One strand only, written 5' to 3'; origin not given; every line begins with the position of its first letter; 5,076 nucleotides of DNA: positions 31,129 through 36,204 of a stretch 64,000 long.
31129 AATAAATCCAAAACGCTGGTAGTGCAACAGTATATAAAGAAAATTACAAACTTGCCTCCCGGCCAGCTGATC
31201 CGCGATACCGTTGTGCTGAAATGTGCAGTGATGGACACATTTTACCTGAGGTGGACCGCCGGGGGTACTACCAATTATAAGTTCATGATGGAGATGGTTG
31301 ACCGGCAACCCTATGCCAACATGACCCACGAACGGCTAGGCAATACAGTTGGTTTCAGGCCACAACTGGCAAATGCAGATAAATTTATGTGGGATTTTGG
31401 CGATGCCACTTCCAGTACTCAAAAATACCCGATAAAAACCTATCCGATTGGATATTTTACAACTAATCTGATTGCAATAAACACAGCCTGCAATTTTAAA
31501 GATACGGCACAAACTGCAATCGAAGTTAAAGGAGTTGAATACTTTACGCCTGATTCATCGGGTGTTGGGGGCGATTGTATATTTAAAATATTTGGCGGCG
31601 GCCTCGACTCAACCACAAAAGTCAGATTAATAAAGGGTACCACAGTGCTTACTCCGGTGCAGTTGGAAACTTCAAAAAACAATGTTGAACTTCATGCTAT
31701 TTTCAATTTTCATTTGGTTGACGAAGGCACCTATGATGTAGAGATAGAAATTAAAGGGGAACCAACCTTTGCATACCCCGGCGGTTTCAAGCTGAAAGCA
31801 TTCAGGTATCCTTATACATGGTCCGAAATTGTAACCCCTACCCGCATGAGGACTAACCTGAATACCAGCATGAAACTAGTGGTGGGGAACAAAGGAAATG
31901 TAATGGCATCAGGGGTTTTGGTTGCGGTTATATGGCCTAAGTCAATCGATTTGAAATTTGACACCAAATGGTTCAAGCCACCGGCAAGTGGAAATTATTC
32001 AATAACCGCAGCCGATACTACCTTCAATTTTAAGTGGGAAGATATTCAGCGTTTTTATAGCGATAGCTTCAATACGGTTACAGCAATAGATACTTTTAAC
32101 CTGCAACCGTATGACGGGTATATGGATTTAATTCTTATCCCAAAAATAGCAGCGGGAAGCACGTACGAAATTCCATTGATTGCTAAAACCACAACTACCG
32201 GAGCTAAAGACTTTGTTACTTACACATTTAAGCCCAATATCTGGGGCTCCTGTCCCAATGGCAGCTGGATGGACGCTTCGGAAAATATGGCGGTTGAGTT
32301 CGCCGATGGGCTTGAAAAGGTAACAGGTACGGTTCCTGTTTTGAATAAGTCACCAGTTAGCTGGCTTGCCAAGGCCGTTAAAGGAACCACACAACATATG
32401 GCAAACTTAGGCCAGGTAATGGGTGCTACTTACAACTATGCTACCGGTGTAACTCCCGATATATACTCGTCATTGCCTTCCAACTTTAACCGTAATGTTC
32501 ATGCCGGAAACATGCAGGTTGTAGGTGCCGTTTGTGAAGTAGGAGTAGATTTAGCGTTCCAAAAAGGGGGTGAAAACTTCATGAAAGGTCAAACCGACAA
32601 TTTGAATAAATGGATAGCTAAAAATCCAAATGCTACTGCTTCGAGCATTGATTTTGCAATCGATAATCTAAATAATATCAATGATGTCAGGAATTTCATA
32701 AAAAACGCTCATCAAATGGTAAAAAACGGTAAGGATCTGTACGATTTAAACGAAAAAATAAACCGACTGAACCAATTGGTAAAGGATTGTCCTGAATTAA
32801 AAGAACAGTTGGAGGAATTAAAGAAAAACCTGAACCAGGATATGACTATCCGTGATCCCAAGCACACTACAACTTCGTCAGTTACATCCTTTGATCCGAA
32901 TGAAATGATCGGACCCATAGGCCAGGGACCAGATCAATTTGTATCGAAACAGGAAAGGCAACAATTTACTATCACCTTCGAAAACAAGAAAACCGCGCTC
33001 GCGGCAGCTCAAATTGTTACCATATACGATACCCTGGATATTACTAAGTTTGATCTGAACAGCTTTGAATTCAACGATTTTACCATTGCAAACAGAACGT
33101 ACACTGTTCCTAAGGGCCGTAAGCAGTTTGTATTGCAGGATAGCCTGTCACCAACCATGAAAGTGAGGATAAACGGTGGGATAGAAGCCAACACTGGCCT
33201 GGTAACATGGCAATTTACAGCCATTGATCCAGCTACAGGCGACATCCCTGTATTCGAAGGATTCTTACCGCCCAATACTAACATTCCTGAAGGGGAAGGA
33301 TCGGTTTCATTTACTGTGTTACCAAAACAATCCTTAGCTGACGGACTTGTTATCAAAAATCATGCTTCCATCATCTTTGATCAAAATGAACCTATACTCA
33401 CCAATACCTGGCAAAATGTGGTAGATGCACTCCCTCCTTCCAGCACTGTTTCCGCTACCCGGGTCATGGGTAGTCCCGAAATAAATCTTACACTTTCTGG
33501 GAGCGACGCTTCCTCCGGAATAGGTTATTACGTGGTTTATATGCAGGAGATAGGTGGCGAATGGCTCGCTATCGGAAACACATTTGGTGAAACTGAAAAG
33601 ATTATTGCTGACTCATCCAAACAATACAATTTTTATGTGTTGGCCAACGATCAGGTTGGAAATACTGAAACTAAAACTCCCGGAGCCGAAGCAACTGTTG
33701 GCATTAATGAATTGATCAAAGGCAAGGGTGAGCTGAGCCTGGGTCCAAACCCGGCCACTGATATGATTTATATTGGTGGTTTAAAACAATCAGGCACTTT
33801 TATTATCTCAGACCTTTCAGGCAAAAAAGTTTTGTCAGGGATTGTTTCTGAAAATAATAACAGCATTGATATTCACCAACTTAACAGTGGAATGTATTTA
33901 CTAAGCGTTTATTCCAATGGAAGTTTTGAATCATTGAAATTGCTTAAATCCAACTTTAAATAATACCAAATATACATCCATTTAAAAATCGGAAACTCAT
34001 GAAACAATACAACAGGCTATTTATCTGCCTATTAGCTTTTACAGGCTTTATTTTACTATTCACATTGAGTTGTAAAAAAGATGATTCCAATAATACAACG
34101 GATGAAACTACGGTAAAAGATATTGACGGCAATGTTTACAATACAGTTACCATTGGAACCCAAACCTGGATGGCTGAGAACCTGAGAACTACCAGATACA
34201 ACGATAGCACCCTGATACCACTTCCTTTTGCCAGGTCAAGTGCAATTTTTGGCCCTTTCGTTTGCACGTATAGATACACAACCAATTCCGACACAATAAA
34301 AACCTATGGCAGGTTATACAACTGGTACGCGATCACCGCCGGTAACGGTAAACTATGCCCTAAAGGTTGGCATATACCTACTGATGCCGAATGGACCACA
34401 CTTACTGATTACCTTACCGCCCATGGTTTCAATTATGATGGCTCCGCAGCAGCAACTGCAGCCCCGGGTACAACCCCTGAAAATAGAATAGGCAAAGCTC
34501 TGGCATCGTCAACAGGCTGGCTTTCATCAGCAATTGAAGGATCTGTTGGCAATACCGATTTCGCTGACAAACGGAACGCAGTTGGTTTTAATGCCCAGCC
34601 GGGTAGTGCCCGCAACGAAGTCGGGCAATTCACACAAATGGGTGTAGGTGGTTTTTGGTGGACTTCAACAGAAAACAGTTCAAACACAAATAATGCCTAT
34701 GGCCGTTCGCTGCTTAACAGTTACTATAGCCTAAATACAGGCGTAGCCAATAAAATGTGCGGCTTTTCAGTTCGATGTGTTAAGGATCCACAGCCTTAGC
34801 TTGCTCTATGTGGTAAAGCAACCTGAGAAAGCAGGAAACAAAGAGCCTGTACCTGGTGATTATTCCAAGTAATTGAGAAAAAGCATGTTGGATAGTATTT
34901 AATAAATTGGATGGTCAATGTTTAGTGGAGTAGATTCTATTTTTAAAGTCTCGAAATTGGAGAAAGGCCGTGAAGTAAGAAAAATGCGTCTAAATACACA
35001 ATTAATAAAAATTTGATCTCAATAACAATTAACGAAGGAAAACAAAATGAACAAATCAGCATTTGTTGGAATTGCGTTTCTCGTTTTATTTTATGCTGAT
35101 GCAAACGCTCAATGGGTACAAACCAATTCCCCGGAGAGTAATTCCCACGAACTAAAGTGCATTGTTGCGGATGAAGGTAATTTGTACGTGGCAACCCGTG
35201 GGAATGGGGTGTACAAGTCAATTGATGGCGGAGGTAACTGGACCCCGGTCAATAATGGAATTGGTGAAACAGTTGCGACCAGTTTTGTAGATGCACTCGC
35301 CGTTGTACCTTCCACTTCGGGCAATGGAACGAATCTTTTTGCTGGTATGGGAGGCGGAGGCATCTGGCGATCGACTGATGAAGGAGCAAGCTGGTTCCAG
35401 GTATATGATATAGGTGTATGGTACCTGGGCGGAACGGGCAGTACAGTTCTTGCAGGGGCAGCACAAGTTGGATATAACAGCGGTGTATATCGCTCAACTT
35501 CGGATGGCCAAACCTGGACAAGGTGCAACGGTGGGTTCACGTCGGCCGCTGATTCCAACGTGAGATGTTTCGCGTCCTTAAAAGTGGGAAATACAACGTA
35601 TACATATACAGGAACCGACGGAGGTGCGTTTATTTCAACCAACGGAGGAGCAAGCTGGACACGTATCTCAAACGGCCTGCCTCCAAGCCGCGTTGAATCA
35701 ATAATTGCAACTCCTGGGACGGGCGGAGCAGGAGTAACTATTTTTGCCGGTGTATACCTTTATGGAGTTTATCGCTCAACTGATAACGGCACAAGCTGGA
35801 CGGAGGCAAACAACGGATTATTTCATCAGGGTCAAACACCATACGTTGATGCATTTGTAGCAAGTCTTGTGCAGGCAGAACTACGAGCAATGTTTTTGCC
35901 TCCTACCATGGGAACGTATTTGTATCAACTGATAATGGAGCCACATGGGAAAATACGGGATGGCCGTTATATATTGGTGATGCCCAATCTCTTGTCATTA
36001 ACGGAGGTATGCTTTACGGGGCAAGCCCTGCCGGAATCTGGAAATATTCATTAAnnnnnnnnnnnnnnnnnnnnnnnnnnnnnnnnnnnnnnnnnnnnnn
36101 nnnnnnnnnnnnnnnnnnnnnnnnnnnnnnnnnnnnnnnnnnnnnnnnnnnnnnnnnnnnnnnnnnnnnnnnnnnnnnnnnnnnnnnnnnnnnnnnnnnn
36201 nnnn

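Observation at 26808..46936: Same-strand island of ~10 T9SS-addressed binding-module proteins next to a divergent LytS/LytTR two-component system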

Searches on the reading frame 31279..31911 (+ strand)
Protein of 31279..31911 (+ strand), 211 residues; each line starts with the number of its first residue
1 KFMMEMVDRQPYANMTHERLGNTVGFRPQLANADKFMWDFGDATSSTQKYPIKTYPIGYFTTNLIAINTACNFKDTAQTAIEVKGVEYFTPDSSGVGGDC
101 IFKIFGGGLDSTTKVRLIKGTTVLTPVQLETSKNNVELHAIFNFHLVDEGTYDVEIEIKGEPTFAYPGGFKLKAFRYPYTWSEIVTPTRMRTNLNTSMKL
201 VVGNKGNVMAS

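Call 41: search_protein_families(library=pfam, proteins=[window:31279-31911:+], max_evalue=1)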
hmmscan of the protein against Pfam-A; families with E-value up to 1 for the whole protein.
seq(211 aa): 1 family
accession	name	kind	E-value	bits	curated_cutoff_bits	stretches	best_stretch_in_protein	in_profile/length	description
PF18911.6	PKD_4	-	0.0021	18.5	27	1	32-70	33-72/85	PKD domain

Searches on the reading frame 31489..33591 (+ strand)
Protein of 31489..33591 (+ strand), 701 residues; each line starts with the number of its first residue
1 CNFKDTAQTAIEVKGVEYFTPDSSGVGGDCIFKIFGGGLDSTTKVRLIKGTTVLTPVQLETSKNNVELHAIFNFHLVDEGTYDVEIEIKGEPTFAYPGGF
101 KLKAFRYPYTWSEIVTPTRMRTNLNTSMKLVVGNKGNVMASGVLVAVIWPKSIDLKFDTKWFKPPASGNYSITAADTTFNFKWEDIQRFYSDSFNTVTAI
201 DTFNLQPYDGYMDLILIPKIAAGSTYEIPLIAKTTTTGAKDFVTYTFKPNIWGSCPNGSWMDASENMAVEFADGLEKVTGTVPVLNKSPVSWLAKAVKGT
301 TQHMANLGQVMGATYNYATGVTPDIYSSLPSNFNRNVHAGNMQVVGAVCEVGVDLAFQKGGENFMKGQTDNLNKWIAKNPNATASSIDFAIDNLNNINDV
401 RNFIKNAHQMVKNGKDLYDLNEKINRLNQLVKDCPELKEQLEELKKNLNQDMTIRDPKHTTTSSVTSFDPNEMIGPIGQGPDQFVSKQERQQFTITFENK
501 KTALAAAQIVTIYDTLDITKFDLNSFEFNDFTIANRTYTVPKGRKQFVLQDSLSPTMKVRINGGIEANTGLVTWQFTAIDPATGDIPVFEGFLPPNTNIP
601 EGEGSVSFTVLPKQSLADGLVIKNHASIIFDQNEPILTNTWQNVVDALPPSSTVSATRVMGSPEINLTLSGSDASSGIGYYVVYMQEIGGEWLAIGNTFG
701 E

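Call 77: predict_structure(alignment_id=A6)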
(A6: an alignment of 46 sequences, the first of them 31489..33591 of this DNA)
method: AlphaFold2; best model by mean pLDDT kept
length: 701 residues; sequences in the alignment: 46
mean_pLDDT: 73.3   pTM: 0.74
mean pLDDT of the five models: 73.3, 68.9, 67.6, 66.7, 65.9
residues with pLDDT >= 90: 172; 70-90: 297; 50-70: 99; < 50: 133
segments of 3 or more residues with pLDDT < 50: 1-5, 249-282, 306-312, 324-326, 352-365, 380-437, 447-453
pLDDT, mean of each block of 10 residues (from residue 1): 50 86 83 88 93 87 83 84 95 94 83 88 89 83 83 90 77 67 80 80 79 82 86 91 73 34 36 41 49 56 51 51 58 75 63 45 50 56 38 36 34 33 43 45 49 63 85 86 84 91 86 95 91 85 86 87 94 95 83 73 85 90 94 91 88 87 85 78 75 65 73
secondary structure, 60 per line:
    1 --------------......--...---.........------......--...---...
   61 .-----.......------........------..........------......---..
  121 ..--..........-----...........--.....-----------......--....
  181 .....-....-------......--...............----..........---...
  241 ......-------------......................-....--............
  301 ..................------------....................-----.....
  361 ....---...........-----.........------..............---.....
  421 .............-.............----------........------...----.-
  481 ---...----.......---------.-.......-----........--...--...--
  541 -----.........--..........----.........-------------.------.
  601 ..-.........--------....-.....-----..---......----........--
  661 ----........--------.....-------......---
elements in order (helices of 4 or more, strands of 3 or more residues): E15-20 E23-25 E29-37 E44-49 E52-54 E58-61 E67-73 E80-87 E94-103 E110-115 E119-122 E125-134 E140-150 E153-157 E169-174 E177-182 H187-190 E198-203 E206-220 E225-234 E238-246 H260-281 H283-286 H289-318 H333-350 H356-364 H368-378 H384-392 H399-412 H416-433 H435-447 E458-465 E472-474 E484-486 E491-497 E509-515 E521-528 E531-533 E536-538 E546-554 E557-566 E571-579 E604-612 E621-624 E626-630 E641-646 E651-658 E665-672 E681-685 E693-698

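Call 79: fold_search(model_id=the predicted structure, library=pdb)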
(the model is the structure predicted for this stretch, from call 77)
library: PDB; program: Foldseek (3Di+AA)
matches with E <= 10: 1680; with E <= 0.001: 75
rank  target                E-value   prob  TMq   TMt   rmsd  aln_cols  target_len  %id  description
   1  8xen_A                8.6e-08  1.00  0.14  0.11  34.4       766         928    7  Cryo-EM structure of integrin ITGAV/ITGB3 complex, conformation 4 (released 2024-12-18)
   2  4mmx_A                2.1e-07  1.00  0.13  0.11  30.5       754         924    7  Integrin AlphaVBeta3 ectodomain bound to the tenth domain of Fibronectin (released 2014-03-26)
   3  4g1m_A                8.5e-07  1.00  0.14  0.11  30.8       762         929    7  Re-refinement of alpha V beta 3 structure (released 2012-12-12)
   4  4mmz_A                1.2e-06  1.00  0.14  0.11  30.6       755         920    7  Integrin AlphaVBeta3 ectodomain bound to an antagonistic tenth domain of Fibronectin (released 2014-03-26)
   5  3ije_A                1.8e-06  1.00  0.13  0.10  30.7       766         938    7  Crystal structure of the complete integrin alhaVbeta3 ectodomain plus an Alpha/beta transmembrane fragment (released 2009-09-29)
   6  4g1e_A                2.0e-06  0.99  0.13  0.10  29.9       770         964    6  Crystal structure of integrin alpha V beta 3 with coil-coiled tag. (released 2012-12-12)
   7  5es4_G                2.7e-06  0.99  0.14  0.11  29.1       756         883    7  RE-REFINEMENT OF INTEGRIN ALPHAXBETA2 ECTODOMAIN IN THE CLOSED/BENT CONFORMATION (released 2016-03-02)
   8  3k6s_C                2.7e-06  0.99  0.14  0.11  29.1       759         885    6  Structure of integrin alphaXbeta2 ectodomain (released 2010-01-12)
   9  6e3f                  2.8e-06  1.00  0.15  0.20  27.8       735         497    7  The structure of the C-terminal domains (C123) of Streptococcus intermedius antigen I/II (Pas) (released 2019-07-17)
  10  3qe5_A                4.2e-06  0.98  0.13  0.17  28.1       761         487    7  Complete structure of Streptococcus mutans Antigen I/II carboxy-terminus (released 2011-04-20)
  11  8zdg_A                4.4e-06  0.99  0.12  0.10  30.5       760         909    6  Cryo-EM structure of the integrin avb3 with CWHM-12, conformation 1 (released 2025-10-22)
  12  2f6a_B                6.0e-06  1.00  0.16  0.32  15.2       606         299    7  Collagen Adhesin and Collagen Complex Structure (released 2006-12-12)
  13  1jv2_A                6.0e-06  0.99  0.14  0.11  30.1       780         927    7  CRYSTAL STRUCTURE OF THE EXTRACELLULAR SEGMENT OF INTEGRIN ALPHAVBETA3 (released 2001-10-17)
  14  3fcs_A                6.0e-06  0.98  0.13  0.10  29.6       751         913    5  Structure of complete ectodomain of integrin aIIBb3 (released 2009-01-20)
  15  8t2v_A                6.3e-06  0.99  0.13  0.10  30.1       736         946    7  Cryo-EM Structures of Full-length Integrin alphaIIbbeta3 in Native Lipids (released 2023-07-26)
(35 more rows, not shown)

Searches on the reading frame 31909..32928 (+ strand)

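Call 41: search_protein_families(library=pfam, proteins=[window:31909-32928:+], max_evalue=1)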
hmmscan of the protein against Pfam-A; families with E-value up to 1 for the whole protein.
seq(340 aa): 11 families
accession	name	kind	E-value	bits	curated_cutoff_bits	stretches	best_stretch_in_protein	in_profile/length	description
PF11348.13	DUF3150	-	0.0019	18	24.9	1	215-294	95-177/257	Protein of unknown function (DUF3150)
PF14053.11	DUF4248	-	0.016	15.7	27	1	284-310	24-50/68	Domain of unknown function (DUF4248)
PF05227.19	CHASE3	-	0.029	14.7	28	1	279-316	50-87/138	CHASE3 domain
PF22292.1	DUF6965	-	0.032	14.6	25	1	255-290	25-60/66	Domain of unknown function (DUF6965)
PF06103.16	DUF948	-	0.057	14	37.2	1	258-305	40-88/89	Bacterial protein of unknown function (DUF948)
PF08897.16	DUF1841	-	0.1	13.1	24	1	258-314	3-56/135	Domain of unknown function (DUF1841)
PF21019.4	Spectrin_3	-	0.12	13.2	24.4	1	256-309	6-58/68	Spectrin-like repeat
PF00435.27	Spectrin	-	0.14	13.1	29.9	1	256-314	9-68/105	Spectrin repeat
PF10157.14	BORCS6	-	0.14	12.8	35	1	262-309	50-98/101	BLOC-1-related complex sub-unit 6 C-terminal helix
PF23067.1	MG280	-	0.21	11.5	27.4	1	247-314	39-106/259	Uncharacterised protein MG280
PF21692.3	Talin_R4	-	0.23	12.2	27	1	247-309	62-124/126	Talin, R4 domain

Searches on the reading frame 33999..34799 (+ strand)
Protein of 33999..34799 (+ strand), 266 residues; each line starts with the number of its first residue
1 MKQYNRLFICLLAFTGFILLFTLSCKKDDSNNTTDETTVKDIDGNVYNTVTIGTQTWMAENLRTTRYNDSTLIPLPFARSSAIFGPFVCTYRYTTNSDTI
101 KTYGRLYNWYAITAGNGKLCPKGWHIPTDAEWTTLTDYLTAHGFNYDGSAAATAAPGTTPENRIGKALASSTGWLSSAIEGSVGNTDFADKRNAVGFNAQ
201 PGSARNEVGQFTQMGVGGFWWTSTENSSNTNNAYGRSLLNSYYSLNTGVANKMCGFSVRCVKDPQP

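Call 3: search_protein_families(library=pfam, proteins=[window:33999-34799:+], max_evalue=0.01)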
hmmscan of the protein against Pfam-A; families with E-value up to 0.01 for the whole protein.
window:33999-34799:+ (266 aa): 2 families
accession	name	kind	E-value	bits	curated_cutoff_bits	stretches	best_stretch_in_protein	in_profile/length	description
PF09603.15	Fib_succ_major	-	1.9e-38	133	33.9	1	50-262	1-187/187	Fibrobacter succinogenes major domain (Fib_succ_major)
PF07603.17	Lcl_C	-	0.0014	19.4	34.9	0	122-262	43-117/117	Lcl C-terminal domain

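Call 9: search_protein_families(library=ncbifam, proteins=[window:33999-34799:+], max_evalue=0.01)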
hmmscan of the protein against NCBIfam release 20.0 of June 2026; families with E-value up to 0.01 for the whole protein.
window:33999-34799:+ (266 aa): 1 family
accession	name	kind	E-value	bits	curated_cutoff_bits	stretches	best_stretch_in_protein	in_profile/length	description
TIGR02145.1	Fib_succ_major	domain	2.3e-34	119.6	41.65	1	43-263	7-176/176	FISUMP domain-containing protein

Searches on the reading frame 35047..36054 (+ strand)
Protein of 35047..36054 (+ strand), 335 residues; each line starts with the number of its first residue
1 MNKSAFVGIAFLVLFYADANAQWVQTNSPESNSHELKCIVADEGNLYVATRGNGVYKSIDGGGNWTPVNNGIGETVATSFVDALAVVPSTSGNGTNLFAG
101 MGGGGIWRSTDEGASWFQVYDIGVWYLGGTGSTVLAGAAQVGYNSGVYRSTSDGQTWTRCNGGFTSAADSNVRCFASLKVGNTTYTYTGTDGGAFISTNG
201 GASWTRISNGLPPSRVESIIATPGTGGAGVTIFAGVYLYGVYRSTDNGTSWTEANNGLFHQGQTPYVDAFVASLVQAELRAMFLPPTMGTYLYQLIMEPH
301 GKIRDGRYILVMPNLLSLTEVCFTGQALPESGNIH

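Call 3: search_protein_families(library=pfam, proteins=[window:35047-36054:+], max_evalue=0.01)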
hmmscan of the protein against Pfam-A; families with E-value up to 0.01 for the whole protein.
window:35047-36054:+ (335 aa): 3 families
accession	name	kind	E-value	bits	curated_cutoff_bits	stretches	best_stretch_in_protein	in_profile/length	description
PF15902.12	Sortilin-Vps10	-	4.9e-08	32.6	33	1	147-255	3-113/446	Sortilin, neurotensin receptor 3,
PF19755.4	DUF6242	-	3.2e-06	27.6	29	0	18-65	173-217/217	Domain of unknown function (DUF6242)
PF02012.26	BNR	-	5.1e-06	26.1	27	0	195-205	1-11/12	BNR/Asp-box repeat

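Call 9: search_protein_families(library=ncbifam, proteins=[window:35047-36054:+], max_evalue=0.01)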
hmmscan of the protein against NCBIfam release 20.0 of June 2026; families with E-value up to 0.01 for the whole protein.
window:35047-36054:+ (335 aa): 2 families
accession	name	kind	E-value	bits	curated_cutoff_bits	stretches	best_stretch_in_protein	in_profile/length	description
NF045728.1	glycosyl_F510_1955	equivalog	2.9e-16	59.5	175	3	105-210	73-176/246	F510_1955 family glycosylhydrolase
NF053688.1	BamI_Bacteroidota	equivalog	1.5e-06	27.8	370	1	18-206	192-395/452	BamI family beta-barrel-assembly machinery protein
